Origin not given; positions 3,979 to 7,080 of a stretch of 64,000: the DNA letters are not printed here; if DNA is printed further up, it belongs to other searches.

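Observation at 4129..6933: Secreted HAF-repeat + lipase-like protein sharing a distinctive C-terminal module with a second secreted protein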

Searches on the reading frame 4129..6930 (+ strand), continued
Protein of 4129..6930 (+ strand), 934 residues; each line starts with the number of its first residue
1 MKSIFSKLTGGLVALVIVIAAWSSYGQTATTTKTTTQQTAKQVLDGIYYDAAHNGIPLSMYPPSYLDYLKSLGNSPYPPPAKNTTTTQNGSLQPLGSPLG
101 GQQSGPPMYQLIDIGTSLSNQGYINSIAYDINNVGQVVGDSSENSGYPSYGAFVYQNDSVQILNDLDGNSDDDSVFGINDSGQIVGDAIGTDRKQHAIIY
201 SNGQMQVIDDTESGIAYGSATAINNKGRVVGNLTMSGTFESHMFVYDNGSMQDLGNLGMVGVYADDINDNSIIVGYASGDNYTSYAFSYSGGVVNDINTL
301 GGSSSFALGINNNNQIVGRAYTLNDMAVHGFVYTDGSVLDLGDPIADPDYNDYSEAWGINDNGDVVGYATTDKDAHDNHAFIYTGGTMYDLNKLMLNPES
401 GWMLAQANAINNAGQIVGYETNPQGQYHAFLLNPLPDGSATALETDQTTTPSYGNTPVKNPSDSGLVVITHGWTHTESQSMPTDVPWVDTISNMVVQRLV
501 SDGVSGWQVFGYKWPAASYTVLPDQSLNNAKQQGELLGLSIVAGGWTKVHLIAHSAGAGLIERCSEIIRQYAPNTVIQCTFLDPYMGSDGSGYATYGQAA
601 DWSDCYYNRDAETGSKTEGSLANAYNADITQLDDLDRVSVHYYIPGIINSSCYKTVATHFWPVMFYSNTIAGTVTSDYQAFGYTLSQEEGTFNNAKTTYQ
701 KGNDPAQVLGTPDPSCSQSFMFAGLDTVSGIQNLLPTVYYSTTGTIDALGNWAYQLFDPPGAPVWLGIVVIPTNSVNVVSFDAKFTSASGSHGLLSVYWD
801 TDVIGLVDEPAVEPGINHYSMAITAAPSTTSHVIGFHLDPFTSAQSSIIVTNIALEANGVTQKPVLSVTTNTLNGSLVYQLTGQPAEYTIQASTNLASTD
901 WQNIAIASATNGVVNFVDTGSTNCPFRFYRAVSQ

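Call 24: list_cluster_members(proteins=[P0002, P0012, P0014, P0028, P0010, P0123, P0125, P0129, P0155, P0170])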
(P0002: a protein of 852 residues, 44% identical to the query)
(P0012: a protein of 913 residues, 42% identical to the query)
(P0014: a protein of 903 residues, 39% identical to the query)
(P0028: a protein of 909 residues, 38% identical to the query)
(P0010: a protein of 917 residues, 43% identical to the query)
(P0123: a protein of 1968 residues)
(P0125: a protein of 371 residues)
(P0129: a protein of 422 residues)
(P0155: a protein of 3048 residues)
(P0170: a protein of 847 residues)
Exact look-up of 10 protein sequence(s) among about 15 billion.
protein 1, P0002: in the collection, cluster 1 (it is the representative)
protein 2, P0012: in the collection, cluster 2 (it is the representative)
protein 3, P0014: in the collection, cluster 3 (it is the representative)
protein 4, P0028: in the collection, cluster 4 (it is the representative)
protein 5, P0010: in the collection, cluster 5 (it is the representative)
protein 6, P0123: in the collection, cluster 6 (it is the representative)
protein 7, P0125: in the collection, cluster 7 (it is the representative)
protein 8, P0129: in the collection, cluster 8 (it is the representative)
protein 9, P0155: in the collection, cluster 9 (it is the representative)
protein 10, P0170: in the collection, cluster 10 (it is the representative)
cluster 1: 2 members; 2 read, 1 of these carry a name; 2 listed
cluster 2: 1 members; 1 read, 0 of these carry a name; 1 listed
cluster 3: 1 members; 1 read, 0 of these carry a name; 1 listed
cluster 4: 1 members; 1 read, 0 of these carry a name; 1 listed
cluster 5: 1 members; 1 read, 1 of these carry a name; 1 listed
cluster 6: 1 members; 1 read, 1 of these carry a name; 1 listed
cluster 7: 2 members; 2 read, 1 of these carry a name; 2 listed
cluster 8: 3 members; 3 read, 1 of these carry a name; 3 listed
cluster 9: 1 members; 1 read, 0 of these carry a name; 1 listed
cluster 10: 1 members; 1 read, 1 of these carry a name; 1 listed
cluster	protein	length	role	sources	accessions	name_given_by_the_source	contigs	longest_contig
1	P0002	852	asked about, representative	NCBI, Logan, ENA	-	-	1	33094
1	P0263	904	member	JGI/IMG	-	probable HAF family extracellular repeat protein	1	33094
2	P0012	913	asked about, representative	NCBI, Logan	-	-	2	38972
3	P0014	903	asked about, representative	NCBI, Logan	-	-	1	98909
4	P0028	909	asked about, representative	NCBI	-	-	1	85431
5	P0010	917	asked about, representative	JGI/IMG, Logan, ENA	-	probable HAF family extracellular repeat protein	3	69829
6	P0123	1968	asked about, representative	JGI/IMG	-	internalin A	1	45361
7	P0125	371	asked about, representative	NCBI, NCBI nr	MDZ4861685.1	MAG: cohesin domain-containing protein [Candidatus Hydrogenedentes bacterium] | cohesin domain-containing protein [Candidatus Hydrogenedentota bacterium]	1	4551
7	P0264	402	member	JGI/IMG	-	-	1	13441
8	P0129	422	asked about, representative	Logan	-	-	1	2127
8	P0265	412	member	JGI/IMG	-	hypothetical protein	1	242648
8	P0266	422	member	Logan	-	-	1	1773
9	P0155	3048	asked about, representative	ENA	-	-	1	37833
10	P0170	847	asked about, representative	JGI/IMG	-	hypothetical protein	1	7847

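Call 34: find_related_loci(query=A2, collection=genome_contigs, flank=8000)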
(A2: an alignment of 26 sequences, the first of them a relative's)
Query A2 (934 aa) in genome_contigs; peptide patterns used: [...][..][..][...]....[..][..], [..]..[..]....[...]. (x = any residue, [..] = any of these).
600 stretches matched a pattern (row limit reached: there are more); 543 encode a relative of the query (tblastn E <= 1e-3); the best 80 are kept; 80 distinct loci.
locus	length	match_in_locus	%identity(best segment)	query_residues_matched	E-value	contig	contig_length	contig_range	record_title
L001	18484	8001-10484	40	101-933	2e-156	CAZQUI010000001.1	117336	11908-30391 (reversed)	MAG TPA_asm: uncultured Candidatus Saccharibacteria bacterium isolate SRP342105_co1_472 genome assembly, contig: NODE_18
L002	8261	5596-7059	41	447-933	5e-101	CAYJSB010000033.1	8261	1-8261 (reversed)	MAG TPA_asm: uncultured Candidatus Saccharibacteria bacterium isolate ERP125453_co1_310 genome assembly, contig: NODE_10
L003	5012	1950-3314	34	466-931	3e-66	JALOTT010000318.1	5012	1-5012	MAG: Verrucomicrobia bacterium isolate Prado240 scaffold_43784, whole genome shotgun sequence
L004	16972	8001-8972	40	126-443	2e-49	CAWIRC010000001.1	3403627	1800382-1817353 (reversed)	MAG: Pirellulales bacterium isolate MFD04408.bin.2.94 genome assembly, contig: contig_23218, whole genome shotgun sequen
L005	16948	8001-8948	38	103-434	1e-43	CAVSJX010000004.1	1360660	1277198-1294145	MAG: uncultured Phycisphaerales bacterium isolate MFD02416.bin.2.254 genome assembly, contig: contig_2823, whole genome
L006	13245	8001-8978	37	106-436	3e-42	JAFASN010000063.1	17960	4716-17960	MAG: Verrucomicrobiota bacterium isolate CP_BM_ER_R8_19 BM_ER_R8_k147_153408, whole genome shotgun sequence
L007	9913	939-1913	41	104-437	1e-41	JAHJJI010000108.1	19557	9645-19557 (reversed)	MAG: Gammaproteobacteria bacterium isolate Modern_marine_rock_biofilm.mb.30 Modern_marine_rock.mb.30_k141_704138, whole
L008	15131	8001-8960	40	107-443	4e-41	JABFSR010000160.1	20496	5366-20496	MAG: Verrucomicrobia bacterium isolate WB-IL-17 seq_1198, whole genome shotgun sequence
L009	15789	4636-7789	37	101-445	2e-40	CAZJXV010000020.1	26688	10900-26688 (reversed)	MAG TPA_asm: uncultured Verrucomicrobiota bacterium isolate binchicken_co334_105 genome assembly, contig: NODE_2958_leng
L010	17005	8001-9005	36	95-475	2e-40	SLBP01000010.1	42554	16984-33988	MAG: Planctomycetales bacterium isolate CSSed162cmB_456R1 CSSed16-2cmB-914, whole genome shotgun sequence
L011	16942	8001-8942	42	109-435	3e-48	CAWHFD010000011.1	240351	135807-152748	MAG: uncultured Verrucomicrobiae bacterium isolate MFD00822.bin.2.122 genome assembly, contig: contig_41840, whole genom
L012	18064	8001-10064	42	116-437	3e-40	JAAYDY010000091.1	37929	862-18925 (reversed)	MAG: Phycisphaerae bacterium isolate AS06rmzACSIP_597 552587_AS06, whole genome shotgun sequence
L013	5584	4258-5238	35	97-432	4e-39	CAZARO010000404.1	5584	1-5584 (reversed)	MAG TPA_asm: uncultured Solibacteraceae bacterium isolate binchicken_co3_64 genome assembly, contig: NODE_47780_length_5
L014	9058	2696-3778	35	100-469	1e-38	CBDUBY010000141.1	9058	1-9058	MAG TPA_asm: uncultured Pyrinomonadaceae bacterium isolate ERR2431955_maxbin2_3 genome assembly, contig: ERZ23878311.553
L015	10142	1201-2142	38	109-437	5e-38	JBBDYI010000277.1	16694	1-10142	MAG: Pirellulales bacterium isolate LejiaD_2_63_11 Lejia_D_5508_length_16694_cov_6, whole genome shotgun sequence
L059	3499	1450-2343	33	110-476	2e-29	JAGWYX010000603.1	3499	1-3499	MAG: Verrucomicrobia bacterium isolate REEB50 contig-150_37238, whole genome shotgun sequence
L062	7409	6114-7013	35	107-435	2e-29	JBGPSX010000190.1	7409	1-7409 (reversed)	MAG: Bryobacteraceae bacterium isolate OBJ1_062018_110_83 k141_358133_length_7409_cov_20.3434, whole genome shotgun sequ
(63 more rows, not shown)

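Call 65: search_protein_families(library=pfam, proteins=[L003:507-3323:+, L059:1024-2598:+, L001:7914-10490:+, L002:4600-7062:+, P0096, P0083], max_evalue=0.001)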
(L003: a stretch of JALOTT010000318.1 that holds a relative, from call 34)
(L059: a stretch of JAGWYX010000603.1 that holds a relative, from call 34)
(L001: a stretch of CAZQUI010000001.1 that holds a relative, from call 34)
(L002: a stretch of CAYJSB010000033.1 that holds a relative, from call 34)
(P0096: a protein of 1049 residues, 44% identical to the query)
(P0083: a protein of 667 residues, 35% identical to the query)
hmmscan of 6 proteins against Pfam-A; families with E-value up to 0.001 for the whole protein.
L003:507-3323:+ (939 aa): 4 families
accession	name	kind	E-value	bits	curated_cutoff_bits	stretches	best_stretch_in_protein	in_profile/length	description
PF13927.12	Ig_3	-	9.3e-11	42.5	30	1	372-440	1-78/78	Immunoglobulin domain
PF24517.2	CBM96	-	2.4e-07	31.2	26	1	228-331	38-133/164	Carbohydrate-binding module family 96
PF07679.22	I-set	-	4.9e-07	30.2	23.7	1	373-454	1-90/90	Immunoglobulin I-set domain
PF13895.12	Ig_2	-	0.00056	20.5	27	0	373-454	2-79/79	Immunoglobulin domain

L059:1024-2598:+ (525 aa): 1 family
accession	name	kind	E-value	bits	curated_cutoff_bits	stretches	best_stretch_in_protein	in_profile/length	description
PF11949.14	DUF3466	-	7.3e-12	45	25.1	1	185-265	383-469/609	Protein of unknown function (DUF3466)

L001:7914-10490:+ (859 aa): 1 family
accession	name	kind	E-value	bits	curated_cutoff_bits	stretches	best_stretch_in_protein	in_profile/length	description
PF11949.14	DUF3466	-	4e-10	39.3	25.1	0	268-335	382-450/609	Protein of unknown function (DUF3466)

L002:4600-7062:+ (821 aa): 1 family
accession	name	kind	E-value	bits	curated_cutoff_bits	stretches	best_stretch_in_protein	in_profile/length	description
PF03781.23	FGE-sulfatase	-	1.8e-47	162.6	23.3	1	36-317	3-254/255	Sulfatase-modifying factor enzyme 1-like domain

P0096 (1049 aa): 5 families
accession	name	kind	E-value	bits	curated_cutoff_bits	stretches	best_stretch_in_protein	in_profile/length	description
PF11949.14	DUF3466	-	8.4e-13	48.1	25.1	2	174-331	384-555/609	Protein of unknown function (DUF3466)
PF13927.12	Ig_3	-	2.1e-11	44.6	30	1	303-370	2-78/78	Immunoglobulin domain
PF07679.22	I-set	-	4.3e-10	39.9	23.7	1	304-384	2-90/90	Immunoglobulin I-set domain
PF00151.25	Lipase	-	2.3e-07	30.9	27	1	424-554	64-184/336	Lipase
PF13895.12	Ig_2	-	0.00027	21.5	27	1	303-384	2-79/79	Immunoglobulin domain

P0083 (667 aa): 2 families
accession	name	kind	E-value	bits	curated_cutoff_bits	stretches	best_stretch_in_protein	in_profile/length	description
PF01183.26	Glyco_hydro_25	-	1.3e-37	130.3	27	1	368-548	1-177/180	Glycosyl hydrolases family 25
PF11949.14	DUF3466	-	7.2e-12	45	25.1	1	123-349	380-528/609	Protein of unknown function (DUF3466)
